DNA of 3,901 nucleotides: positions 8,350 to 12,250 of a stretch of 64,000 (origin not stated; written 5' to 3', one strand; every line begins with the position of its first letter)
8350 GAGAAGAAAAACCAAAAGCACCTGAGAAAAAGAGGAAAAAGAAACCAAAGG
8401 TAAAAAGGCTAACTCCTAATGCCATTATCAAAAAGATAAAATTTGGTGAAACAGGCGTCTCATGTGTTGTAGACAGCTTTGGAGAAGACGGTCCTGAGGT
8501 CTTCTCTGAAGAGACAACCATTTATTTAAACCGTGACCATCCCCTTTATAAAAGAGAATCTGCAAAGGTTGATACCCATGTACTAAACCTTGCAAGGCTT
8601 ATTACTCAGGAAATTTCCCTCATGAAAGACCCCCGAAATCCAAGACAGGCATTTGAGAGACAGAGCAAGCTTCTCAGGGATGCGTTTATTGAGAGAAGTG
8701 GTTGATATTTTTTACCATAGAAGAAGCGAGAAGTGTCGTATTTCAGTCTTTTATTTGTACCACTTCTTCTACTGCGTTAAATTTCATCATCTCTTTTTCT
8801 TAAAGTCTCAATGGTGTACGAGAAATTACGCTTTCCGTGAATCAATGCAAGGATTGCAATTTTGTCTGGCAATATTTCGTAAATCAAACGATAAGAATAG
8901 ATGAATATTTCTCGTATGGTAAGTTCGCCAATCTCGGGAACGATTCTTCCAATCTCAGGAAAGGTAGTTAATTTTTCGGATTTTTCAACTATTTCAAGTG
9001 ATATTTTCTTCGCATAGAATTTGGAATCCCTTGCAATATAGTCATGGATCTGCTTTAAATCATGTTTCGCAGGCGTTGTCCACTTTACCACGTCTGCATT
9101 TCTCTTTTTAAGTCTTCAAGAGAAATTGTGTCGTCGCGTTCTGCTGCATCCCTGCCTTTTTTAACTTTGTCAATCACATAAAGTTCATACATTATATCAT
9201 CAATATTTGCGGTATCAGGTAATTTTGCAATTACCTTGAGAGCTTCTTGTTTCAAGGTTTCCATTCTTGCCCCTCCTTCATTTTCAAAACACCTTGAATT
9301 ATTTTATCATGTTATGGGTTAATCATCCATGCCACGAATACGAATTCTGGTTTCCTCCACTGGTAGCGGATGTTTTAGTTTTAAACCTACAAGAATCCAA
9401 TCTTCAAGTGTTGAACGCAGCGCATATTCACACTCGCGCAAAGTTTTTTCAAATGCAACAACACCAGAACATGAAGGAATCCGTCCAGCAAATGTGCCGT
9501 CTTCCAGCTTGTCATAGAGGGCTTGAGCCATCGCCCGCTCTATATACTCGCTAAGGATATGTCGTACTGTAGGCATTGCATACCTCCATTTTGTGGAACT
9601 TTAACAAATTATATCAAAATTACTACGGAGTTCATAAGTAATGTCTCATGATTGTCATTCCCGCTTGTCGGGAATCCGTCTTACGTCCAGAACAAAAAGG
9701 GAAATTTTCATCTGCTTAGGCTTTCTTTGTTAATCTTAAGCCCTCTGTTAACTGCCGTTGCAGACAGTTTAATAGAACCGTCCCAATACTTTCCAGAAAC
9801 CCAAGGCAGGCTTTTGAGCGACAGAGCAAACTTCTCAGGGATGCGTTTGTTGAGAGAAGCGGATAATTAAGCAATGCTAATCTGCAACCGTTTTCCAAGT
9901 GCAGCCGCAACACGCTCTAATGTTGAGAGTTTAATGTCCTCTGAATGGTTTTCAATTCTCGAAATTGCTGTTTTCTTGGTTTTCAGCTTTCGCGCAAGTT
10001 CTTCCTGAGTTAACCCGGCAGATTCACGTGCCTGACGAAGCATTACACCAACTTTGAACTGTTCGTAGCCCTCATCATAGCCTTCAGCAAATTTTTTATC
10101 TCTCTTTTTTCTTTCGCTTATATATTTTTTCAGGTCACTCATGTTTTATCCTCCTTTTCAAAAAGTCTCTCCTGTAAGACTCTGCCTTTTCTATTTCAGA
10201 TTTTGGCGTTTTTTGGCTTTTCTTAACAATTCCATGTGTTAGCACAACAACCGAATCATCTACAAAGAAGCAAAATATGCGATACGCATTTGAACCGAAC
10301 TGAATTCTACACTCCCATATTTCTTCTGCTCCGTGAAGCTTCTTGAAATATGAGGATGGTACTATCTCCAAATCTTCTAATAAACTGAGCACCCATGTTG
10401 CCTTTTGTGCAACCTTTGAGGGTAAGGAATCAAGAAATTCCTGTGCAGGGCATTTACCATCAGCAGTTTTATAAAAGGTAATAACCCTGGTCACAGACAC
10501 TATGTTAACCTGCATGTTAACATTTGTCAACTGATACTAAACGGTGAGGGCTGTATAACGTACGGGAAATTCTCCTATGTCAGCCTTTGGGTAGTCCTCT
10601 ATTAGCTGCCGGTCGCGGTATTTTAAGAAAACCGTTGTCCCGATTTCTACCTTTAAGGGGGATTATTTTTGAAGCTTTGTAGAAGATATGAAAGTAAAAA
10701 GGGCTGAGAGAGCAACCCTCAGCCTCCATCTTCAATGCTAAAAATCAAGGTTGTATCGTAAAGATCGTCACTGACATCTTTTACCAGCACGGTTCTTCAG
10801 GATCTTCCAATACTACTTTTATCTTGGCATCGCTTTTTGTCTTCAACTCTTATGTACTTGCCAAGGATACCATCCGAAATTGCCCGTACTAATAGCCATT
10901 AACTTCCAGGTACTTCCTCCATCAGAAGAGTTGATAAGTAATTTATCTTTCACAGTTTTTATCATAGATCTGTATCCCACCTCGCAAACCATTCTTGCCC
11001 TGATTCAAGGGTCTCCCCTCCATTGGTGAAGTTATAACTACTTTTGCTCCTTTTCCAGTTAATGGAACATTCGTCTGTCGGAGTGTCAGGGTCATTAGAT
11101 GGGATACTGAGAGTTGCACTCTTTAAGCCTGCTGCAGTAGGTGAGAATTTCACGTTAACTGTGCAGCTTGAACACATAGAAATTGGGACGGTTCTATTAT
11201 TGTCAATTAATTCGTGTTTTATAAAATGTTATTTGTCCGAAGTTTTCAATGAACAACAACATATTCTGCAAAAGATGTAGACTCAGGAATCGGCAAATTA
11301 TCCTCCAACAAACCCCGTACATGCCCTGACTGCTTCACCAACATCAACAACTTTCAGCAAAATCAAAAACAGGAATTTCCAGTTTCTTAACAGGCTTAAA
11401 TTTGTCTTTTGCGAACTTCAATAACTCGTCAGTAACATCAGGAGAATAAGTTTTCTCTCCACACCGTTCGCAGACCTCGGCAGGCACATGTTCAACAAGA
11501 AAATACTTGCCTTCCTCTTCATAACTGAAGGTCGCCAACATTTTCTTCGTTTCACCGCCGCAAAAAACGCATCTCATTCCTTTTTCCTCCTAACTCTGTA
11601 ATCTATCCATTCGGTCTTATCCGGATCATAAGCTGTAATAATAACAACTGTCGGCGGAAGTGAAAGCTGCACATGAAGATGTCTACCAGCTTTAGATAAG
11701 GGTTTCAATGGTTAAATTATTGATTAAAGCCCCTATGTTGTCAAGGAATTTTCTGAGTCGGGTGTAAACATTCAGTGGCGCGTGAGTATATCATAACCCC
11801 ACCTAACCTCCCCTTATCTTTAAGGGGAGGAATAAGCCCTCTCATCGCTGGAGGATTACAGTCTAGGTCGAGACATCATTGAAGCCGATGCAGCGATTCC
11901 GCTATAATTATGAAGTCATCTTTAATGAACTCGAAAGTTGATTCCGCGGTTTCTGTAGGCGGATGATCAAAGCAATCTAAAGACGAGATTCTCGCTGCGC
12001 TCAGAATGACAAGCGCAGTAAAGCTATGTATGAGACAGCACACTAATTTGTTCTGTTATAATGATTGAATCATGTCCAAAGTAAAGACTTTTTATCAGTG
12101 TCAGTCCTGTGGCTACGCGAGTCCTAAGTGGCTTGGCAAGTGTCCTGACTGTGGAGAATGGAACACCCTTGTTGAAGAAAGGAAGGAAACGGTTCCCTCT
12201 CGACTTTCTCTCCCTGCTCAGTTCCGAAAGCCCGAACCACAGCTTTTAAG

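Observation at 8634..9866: A 1.16-kb toxin-antitoxin cassette is bracketed by two synonymously diverged copies of the ATPase gene's last 23 codons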

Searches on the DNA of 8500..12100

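Call 47: search_rna_families(source=window, start=8500, end=12100, threshold=evalue, max_evalue=1)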
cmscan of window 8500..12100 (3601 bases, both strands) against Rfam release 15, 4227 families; matches with E-value up to 1: 0.
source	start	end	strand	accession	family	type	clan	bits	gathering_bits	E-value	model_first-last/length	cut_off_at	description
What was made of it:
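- Tried and rejected: No match in 8500-12100 at E <= 1 (call 47).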

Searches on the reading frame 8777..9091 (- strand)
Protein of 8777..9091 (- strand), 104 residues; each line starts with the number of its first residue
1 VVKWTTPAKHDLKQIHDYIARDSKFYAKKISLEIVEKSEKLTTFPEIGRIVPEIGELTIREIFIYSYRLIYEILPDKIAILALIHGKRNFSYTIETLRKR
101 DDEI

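Call 8: search_protein_families(library=pfam, proteins=[window:8777-9091:-], max_evalue=0.01)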
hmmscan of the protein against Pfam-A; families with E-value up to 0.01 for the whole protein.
window:8777-9091:- (104 aa): 1 family
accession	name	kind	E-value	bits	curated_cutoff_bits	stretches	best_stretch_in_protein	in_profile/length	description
PF05016.21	ParE_toxin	-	2e-18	67.2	23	1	2-90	1-89/89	ParE toxin of type II toxin-antitoxin system, parDE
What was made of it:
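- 8777..9091 (-): parE toxin gene, part of the parDE module 8763-9314. Pfam ParE_toxin, 2e-18 (call 8).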

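Call 18: find_encoding_contigs(protein=window:8777-9091:-, flank=6000, max_places=10)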
Protein window:8777-9091:- (104 aa): no gene with exactly this product is on record in the collection.

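Call 61: find_homologous_proteins(query=window:8777-9091:-, max_evalue=1e-20)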
Query window:8777-9091:- (104 aa): 753 proteins with E <= 1e-20 among 797 candidates; the best 120 are listed.
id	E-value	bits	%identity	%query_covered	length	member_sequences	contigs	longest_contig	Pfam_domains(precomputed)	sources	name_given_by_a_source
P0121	1.1e-57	210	95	100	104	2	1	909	PF05016.22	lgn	-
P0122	1.4e-56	207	93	100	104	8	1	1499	PF05016.22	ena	-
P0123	3.9e-56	205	94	100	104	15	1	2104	PF05016.22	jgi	jgi:addiction module RelE/StbE family toxin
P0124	8.0e-55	201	89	100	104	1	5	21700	PF05016.22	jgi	jgi:addiction module RelE/StbE family toxin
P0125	9.8e-55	201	90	100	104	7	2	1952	PF05016.22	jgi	jgi:addiction module RelE/StbE family toxin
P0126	3.1e-43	164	77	97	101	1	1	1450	PF05016.22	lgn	-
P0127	1.8e-42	161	79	90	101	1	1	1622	PF05016.22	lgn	-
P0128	4.0e-42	160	81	87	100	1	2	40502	PF05016.22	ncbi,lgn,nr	ncbi:MAG: type II toxin-antitoxin system RelE/ParE family toxin [Thermodesulfovibrionales bacterium]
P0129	4.1e-42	160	81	87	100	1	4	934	PF05016.22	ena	-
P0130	6.7e-42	160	73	99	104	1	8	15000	PF05016.22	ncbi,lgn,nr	ncbi:MAG: type II toxin-antitoxin system RelE/ParE family toxin [Planctomycetes bacterium]|nr:type I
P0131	1.0e-41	159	75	98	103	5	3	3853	PF05016.22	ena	-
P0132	1.3e-41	159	73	99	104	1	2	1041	PF05016.22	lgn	-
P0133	1.4e-41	159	73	97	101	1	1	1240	PF05016.22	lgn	-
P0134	1.4e-41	159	81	88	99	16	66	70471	PF05016.22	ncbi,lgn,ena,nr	ncbi:MAG: type II toxin-antitoxin system RelE/ParE family toxin [Nitrospirae bacterium CG_4_10_14_0_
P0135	1.5e-41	159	75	97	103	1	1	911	PF05016.22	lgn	-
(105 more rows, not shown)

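Call 62: find_encoding_contigs(protein=P0123, flank=3000, max_places=10)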
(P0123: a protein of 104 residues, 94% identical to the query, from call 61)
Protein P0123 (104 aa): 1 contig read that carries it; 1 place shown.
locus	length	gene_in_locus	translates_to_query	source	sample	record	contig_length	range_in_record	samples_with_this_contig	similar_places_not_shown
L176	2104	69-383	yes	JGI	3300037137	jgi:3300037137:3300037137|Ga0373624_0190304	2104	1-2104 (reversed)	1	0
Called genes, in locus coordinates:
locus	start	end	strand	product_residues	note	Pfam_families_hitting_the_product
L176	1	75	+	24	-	?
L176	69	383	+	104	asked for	PF05016:ParE_toxin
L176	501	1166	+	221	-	-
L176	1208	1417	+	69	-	PF10049:DUF2283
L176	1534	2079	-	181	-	-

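Call 63: find_encoding_contigs(protein=P0122, flank=3000, max_places=10)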
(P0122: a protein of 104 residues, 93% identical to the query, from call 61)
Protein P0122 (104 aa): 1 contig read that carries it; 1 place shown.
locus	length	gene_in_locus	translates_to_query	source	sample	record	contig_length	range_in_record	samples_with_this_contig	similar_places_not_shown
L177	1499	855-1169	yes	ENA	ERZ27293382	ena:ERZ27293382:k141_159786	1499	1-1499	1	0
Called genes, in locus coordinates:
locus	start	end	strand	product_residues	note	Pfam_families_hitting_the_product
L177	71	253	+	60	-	PF02604:PhdYeFM_antitox (faint), PF18506:RelB-like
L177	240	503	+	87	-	PF05016:ParE_toxin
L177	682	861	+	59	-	-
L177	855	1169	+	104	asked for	PF05016:ParE_toxin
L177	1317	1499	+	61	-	?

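Call 64: find_encoding_contigs(protein=P0125, flank=3000, max_places=10)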
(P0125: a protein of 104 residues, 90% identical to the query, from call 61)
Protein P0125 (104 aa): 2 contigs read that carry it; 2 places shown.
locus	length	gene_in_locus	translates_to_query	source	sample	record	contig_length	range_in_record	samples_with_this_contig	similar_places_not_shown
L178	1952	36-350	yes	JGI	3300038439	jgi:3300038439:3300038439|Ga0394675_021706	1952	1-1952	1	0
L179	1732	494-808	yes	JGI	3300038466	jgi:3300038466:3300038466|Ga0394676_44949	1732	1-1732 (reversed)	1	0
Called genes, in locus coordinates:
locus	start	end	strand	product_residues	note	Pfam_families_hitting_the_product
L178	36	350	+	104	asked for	PF05016:ParE_toxin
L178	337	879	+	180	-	-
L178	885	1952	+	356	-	?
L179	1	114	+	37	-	?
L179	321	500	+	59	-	-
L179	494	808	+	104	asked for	PF05016:ParE_toxin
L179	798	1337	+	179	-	-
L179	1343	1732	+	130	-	?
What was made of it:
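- Tried and rejected: They sit in other island positions (calls 62-64).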

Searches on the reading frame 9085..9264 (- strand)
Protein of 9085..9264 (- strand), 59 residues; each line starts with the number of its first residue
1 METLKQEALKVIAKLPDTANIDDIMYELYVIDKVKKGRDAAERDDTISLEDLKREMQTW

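Call 8: search_protein_families(library=pfam, proteins=[window:9085-9264:-], max_evalue=0.01)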
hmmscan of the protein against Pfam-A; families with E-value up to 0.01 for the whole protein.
window:9085-9264:- (59 aa): 0 families

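Call 40: search_protein_families(library=ncbifam, proteins=[window:9085-9264:-], max_evalue=0.001)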
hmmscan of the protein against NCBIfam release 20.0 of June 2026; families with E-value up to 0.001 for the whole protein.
window:9085-9264:- (59 aa): 0 families
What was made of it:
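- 9085..9264 (-): 59-aa putative antitoxin overlapping parE. No Pfam or NCBIfam hit (calls 8, 40).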

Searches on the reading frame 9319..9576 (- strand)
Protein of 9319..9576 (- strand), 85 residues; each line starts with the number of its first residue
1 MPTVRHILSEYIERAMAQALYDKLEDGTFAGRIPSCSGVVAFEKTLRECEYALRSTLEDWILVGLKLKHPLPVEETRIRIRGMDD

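Call 8: search_protein_families(library=pfam, proteins=[window:9319-9576:-], max_evalue=0.01)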
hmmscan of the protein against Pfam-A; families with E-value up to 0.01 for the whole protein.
window:9319-9576:- (85 aa): 1 family
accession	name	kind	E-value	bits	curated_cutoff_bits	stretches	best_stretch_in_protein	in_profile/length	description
PF21748.3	UPF0150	-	3e-27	94.8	27.3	1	10-72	1-64/64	UPF0150-like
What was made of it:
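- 9319..9576 (-): Orphan hicB-like antitoxin gene (no hicA). Pfam UPF0150, 3e-27 (call 8).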

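Call 19: find_encoding_contigs(protein=window:9319-9576:-, flank=6000, max_places=10)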
Protein window:9319-9576:- (85 aa): no gene with exactly this product is on record in the collection.
